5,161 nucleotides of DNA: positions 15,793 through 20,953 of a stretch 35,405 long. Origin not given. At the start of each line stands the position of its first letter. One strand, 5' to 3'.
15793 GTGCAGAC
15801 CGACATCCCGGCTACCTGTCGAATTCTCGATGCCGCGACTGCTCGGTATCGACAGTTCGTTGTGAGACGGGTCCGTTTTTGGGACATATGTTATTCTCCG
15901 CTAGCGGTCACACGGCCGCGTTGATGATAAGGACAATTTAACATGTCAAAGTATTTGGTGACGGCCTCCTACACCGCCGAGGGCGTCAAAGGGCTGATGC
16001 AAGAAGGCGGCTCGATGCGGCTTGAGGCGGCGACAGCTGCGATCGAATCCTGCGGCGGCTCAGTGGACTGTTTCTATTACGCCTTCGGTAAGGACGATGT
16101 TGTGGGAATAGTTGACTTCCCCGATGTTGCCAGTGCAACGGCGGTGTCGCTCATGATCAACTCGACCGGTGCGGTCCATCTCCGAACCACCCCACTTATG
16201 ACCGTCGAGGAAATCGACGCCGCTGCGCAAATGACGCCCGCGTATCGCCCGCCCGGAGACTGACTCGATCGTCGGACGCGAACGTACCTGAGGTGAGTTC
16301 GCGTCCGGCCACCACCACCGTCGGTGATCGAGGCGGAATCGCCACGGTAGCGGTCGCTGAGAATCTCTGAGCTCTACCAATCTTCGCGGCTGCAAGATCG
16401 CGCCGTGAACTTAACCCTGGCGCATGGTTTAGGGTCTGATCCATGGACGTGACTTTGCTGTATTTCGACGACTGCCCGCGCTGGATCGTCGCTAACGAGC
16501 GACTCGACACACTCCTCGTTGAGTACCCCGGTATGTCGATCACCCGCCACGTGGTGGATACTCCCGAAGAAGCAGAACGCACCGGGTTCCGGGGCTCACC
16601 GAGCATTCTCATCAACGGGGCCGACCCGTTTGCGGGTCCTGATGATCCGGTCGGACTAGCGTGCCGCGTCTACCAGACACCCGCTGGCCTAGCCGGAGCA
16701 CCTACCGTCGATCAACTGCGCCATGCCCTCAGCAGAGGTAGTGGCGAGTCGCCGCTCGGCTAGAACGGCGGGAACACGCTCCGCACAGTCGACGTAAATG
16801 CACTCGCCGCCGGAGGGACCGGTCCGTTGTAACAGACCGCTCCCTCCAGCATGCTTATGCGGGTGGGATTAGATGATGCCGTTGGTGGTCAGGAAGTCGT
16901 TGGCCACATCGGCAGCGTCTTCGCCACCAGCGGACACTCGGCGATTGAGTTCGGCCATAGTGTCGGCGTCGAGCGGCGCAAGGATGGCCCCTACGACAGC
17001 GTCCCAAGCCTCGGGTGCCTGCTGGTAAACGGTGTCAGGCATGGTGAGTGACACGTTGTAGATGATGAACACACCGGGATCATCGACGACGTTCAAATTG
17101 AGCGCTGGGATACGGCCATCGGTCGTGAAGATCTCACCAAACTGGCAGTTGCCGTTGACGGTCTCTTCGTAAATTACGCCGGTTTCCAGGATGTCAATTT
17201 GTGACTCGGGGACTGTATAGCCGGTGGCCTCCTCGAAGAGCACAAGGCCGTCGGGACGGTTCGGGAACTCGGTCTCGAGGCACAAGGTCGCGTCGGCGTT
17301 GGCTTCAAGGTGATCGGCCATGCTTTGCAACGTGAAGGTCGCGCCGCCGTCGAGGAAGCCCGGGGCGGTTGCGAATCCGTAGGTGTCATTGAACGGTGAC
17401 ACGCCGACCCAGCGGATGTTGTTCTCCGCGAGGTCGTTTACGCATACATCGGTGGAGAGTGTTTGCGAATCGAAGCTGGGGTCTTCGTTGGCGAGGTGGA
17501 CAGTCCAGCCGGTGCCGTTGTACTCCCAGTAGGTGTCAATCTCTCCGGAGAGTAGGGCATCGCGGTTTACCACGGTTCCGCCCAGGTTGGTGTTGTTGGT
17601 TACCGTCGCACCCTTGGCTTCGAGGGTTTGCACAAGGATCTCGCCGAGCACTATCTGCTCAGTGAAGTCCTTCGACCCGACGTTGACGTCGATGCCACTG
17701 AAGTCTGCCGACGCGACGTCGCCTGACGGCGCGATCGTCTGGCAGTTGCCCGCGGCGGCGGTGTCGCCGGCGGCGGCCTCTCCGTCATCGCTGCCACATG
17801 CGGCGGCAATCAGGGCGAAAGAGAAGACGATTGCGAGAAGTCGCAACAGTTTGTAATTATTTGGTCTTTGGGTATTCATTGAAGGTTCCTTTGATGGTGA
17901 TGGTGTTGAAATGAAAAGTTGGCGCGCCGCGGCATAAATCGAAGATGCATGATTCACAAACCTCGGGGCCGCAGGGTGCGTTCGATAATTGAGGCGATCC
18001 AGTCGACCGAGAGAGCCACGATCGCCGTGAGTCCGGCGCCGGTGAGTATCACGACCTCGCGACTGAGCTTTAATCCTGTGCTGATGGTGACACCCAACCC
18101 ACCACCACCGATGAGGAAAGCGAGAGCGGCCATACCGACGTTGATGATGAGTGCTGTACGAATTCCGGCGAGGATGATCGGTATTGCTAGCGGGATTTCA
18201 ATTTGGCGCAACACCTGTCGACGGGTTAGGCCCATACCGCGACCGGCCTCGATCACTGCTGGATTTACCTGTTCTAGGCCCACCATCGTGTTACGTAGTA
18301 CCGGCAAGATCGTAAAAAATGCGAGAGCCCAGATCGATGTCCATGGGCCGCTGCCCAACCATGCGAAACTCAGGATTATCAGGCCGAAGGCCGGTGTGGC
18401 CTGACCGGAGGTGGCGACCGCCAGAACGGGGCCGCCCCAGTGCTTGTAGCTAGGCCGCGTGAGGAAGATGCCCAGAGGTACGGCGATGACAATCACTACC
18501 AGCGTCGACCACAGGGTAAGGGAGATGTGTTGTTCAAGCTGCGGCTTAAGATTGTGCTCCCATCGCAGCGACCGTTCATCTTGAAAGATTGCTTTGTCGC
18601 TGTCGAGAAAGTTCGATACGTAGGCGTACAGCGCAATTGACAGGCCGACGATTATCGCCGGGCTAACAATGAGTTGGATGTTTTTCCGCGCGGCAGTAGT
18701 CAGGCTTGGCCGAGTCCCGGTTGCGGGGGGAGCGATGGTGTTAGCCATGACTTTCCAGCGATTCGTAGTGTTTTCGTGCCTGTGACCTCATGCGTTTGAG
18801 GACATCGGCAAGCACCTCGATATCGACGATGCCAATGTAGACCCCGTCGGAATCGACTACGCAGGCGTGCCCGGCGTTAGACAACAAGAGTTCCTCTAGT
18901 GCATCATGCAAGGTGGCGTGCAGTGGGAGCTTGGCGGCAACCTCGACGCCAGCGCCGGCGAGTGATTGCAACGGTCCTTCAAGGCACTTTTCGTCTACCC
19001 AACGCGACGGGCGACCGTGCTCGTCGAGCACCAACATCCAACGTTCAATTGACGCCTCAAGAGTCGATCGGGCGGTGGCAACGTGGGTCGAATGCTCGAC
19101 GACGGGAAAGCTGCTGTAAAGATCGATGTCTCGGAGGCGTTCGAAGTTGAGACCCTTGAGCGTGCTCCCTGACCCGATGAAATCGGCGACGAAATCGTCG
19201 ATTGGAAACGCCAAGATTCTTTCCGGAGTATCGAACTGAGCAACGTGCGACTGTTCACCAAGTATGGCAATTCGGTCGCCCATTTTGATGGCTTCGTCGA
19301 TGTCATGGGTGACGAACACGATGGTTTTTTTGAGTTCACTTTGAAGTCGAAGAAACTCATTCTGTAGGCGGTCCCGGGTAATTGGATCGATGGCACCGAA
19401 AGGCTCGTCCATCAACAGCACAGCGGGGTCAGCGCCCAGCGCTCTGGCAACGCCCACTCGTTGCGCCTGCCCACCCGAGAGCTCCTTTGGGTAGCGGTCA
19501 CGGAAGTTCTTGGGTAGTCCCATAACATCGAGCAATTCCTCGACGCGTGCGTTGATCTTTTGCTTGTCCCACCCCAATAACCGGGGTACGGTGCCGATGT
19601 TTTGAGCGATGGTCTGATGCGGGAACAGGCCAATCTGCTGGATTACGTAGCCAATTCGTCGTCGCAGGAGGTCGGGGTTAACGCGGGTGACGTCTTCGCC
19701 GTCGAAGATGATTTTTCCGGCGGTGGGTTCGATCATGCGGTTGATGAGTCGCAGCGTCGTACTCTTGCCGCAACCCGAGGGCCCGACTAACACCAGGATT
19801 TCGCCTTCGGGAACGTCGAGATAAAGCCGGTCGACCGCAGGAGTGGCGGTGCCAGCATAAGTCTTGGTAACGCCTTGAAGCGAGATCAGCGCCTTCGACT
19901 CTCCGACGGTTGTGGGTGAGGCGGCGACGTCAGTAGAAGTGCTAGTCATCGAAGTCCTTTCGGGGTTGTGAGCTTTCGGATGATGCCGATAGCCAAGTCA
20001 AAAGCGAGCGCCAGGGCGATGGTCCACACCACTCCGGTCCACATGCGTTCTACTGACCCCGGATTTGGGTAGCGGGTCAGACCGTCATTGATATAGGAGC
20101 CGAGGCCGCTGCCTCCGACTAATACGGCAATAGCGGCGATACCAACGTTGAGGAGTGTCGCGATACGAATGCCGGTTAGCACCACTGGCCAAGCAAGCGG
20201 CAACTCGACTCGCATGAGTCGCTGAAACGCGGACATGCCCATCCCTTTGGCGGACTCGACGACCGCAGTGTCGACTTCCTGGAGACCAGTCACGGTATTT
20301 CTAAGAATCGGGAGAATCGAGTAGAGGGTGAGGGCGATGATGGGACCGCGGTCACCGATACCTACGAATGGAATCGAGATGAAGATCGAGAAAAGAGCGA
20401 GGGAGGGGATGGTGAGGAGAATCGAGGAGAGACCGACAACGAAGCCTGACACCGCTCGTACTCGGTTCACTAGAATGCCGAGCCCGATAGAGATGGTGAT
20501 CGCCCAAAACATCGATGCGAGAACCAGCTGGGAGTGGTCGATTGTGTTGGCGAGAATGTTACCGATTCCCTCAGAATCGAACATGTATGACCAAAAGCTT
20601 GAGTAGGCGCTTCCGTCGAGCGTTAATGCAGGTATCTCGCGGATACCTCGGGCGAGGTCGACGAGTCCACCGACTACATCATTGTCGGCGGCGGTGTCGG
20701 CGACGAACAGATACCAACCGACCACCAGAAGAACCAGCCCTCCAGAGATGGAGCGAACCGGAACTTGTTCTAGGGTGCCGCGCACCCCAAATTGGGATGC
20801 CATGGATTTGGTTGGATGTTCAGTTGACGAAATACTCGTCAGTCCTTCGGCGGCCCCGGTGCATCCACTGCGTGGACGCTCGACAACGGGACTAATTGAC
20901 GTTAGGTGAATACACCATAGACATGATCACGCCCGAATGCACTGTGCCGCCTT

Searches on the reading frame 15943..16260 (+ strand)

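Call 10: search_protein_families(library=pfam, proteins=[window:15943-16260:+], max_evalue=0.01)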
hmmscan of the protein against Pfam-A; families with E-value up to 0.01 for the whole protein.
window:15943-16260:+ (106 aa): 1 family
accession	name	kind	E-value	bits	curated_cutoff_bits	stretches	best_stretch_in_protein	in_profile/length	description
PF08734.17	GYD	-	7.2e-27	93.7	31.4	1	4-94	1-90/91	GYD domain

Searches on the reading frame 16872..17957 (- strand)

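Call 10: search_protein_families(library=pfam, proteins=[window:16872-17957:-], max_evalue=0.01)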
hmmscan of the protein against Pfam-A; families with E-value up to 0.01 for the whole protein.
window:16872-17957:- (362 aa): 1 family
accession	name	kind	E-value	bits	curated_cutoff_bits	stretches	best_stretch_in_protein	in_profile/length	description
PF04069.17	OpuAC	-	1.1e-38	133.7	21.2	1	90-357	2-256/257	Substrate binding domain of ABC-type glycine betaine transport system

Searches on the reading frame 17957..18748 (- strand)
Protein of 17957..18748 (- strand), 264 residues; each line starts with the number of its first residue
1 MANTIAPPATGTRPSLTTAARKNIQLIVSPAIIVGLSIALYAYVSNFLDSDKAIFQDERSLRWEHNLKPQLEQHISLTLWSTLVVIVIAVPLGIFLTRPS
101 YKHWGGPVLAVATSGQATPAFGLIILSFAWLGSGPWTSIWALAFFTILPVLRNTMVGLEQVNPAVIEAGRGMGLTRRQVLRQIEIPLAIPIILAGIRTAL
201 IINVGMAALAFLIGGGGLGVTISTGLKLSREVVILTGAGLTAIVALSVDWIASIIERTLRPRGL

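Call 11: search_protein_families(library=pfam, proteins=[window:17957-18748:-], max_evalue=0.01)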
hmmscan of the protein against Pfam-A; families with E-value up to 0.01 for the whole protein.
window:17957-18748:- (264 aa): 1 family
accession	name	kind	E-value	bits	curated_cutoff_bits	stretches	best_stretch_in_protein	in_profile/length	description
PF00528.27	BPD_transp_1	-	5.7e-20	72.3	26.4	1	89-260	1-183/184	Binding-protein-dependent transport system inner membrane component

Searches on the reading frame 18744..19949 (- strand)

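Call 11: search_protein_families(library=pfam, proteins=[window:18744-19949:-], max_evalue=0.01)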
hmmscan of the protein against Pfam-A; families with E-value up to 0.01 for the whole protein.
window:18744-19949:- (402 aa): 6 families
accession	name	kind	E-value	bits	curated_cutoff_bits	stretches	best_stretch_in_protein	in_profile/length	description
PF00005.33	ABC_tran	-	1.9e-35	122.9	25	1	40-184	2-136/137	ABC transporter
PF13304.12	AAA_21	-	4e-06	27.5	27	0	51-73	1-23/304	AAA domain, putative AbiEii toxin, Type IV TA system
PF00571.33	CBS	-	3.3e-05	24.6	24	1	341-381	12-52/57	CBS domain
PF13191.12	AAA_16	-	0.00025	22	32.6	1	43-82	16-55/167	AAA ATPase domain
PF03215.21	Rad17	-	0.0004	20.8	23.8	1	45-72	41-68/186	Rad17 P-loop domain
PF13401.12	AAA_22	-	0.001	19.8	27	1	50-75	6-31/130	AAA domain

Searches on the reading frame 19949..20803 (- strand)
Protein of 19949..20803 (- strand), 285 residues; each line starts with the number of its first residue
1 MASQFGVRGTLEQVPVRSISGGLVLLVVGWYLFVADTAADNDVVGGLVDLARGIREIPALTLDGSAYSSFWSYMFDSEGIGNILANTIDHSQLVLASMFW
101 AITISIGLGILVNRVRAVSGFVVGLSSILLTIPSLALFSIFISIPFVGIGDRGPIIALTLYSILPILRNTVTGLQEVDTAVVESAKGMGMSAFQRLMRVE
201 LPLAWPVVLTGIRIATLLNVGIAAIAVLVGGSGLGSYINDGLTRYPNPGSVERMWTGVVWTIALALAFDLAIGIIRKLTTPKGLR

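Call 11: search_protein_families(library=pfam, proteins=[window:19949-20803:-], max_evalue=0.01)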
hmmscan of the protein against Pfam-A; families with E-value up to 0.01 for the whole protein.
window:19949-20803:- (285 aa): 1 family
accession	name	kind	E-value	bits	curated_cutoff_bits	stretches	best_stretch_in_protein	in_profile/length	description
PF00528.27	BPD_transp_1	-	5.5e-23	82.1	26.4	1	106-276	2-179/184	Binding-protein-dependent transport system inner membrane component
